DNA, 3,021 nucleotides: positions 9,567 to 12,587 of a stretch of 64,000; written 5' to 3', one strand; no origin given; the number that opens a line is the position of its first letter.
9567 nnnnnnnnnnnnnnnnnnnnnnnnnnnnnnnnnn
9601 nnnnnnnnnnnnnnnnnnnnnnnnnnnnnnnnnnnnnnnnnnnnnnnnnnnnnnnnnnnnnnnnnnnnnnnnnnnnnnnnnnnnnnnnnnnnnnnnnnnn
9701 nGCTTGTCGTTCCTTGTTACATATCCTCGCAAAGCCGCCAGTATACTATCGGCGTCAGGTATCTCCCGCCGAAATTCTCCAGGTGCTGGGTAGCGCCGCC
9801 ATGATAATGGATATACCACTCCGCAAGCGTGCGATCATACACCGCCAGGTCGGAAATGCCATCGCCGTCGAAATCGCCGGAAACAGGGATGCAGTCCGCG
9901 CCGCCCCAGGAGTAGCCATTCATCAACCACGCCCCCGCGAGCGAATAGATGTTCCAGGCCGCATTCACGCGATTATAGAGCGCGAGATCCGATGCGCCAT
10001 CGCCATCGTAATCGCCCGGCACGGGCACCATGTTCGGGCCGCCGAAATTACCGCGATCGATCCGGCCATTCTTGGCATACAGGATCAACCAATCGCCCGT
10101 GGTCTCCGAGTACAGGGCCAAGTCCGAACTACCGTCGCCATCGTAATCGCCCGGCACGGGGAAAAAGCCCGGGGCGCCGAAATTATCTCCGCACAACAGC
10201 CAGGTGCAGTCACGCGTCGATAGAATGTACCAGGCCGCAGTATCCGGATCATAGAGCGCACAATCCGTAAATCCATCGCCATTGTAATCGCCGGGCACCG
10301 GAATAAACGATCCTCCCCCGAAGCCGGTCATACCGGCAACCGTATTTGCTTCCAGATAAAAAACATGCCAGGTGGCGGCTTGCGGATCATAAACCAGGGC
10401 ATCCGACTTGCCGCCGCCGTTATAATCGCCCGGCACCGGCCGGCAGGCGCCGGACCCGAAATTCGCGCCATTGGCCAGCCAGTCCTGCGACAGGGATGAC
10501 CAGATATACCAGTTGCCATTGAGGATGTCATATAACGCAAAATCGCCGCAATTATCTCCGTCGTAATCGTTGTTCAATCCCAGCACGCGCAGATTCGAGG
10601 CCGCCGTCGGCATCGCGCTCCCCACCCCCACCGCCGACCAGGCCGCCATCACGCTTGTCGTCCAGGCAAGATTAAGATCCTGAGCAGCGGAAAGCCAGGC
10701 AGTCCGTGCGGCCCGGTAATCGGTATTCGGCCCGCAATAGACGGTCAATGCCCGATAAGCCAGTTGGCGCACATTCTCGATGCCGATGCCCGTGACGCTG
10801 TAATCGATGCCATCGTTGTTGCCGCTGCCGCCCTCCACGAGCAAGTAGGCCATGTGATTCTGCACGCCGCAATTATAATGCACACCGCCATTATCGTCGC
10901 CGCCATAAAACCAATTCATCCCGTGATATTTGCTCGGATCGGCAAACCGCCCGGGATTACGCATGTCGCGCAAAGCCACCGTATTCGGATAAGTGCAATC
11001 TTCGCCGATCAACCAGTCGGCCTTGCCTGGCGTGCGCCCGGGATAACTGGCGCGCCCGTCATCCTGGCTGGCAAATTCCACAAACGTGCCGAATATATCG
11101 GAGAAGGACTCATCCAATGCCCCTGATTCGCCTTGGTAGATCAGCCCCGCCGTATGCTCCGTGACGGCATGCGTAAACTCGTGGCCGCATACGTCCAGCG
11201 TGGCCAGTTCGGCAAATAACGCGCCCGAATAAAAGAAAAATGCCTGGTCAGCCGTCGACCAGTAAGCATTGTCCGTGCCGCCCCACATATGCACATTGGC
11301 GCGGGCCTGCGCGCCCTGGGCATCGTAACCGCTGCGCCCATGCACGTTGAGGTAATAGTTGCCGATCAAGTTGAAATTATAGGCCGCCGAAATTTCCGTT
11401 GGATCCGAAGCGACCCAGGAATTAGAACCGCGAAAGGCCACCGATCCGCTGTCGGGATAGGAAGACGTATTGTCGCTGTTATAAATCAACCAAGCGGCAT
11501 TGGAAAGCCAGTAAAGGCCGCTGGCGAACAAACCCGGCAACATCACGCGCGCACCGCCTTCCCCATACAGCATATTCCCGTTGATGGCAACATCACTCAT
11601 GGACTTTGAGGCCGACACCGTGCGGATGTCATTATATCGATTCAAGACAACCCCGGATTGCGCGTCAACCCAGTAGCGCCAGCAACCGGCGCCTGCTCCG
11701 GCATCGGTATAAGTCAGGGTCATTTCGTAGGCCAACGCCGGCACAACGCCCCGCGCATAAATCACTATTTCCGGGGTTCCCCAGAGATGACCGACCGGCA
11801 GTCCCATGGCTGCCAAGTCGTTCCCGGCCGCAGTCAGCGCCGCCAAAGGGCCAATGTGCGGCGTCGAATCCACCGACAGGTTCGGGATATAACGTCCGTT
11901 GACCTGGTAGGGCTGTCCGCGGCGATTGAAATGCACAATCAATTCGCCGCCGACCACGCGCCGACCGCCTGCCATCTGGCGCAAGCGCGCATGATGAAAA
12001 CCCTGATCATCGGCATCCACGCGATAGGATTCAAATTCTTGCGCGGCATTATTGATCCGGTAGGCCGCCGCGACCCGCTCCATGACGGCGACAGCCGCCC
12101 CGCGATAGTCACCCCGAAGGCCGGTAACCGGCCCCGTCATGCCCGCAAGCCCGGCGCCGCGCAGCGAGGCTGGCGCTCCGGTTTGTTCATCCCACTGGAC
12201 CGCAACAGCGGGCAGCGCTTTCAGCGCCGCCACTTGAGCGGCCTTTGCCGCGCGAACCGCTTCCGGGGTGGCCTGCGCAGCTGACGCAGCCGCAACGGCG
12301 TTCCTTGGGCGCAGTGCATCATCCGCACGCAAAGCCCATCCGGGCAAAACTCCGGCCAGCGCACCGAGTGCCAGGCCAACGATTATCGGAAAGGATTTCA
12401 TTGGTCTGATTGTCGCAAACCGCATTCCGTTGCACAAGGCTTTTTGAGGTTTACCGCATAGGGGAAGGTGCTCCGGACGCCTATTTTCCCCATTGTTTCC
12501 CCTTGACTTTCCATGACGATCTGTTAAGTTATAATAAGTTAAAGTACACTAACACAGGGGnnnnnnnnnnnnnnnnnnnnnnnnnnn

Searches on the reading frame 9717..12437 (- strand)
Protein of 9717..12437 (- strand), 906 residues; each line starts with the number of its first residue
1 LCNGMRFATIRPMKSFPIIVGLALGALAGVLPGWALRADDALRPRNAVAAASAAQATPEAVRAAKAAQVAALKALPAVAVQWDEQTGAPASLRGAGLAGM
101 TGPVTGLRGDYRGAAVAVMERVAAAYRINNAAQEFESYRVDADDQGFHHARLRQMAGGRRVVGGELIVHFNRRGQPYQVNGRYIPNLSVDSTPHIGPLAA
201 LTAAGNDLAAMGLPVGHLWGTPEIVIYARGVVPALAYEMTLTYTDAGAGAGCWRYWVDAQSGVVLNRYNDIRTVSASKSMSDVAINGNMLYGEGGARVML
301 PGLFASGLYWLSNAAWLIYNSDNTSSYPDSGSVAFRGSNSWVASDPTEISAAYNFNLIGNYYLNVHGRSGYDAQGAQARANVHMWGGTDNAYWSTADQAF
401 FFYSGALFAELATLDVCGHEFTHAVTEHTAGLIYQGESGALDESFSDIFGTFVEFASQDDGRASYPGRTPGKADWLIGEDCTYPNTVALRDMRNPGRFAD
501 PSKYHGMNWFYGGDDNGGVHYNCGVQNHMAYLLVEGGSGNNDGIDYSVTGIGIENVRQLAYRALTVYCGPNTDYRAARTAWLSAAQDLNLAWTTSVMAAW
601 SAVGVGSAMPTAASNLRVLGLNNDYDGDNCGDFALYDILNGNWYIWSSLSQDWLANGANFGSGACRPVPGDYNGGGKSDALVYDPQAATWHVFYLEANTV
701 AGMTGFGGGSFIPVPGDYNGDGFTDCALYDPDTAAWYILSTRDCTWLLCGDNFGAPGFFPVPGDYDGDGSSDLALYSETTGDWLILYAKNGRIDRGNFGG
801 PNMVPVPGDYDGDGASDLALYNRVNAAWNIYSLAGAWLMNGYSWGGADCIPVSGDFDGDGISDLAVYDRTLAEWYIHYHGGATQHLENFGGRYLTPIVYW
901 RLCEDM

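Call 21: search_protein_families(library=pfam, proteins=[window:9717-12437:-], max_evalue=0.001)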
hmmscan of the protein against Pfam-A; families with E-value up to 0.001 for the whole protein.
window:9717-12437:- (906 aa): 5 families
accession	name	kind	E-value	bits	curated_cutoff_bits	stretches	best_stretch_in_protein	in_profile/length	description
PF02868.21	Peptidase_M4_C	-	2.8e-41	141.6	24.4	1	430-605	1-165/165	Thermolysin metallopeptidase, alpha-helical domain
PF01447.24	Peptidase_M4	-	6.1e-19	69.3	22.4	1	306-427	20-145/145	Thermolysin metallopeptidase, catalytic domain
PF07504.19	FTP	-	2.6e-10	40.4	21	1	134-183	2-51/51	Fungalysin/Thermolysin Propeptide Motif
PF01839.29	FG-GAP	-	1.2e-06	28.7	22.1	0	852-866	6-20/37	FG-GAP repeat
PF13517.12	FG-GAP_3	-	1.8e-06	28.8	26.9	1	764-819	1-60/61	FG-GAP-like repeat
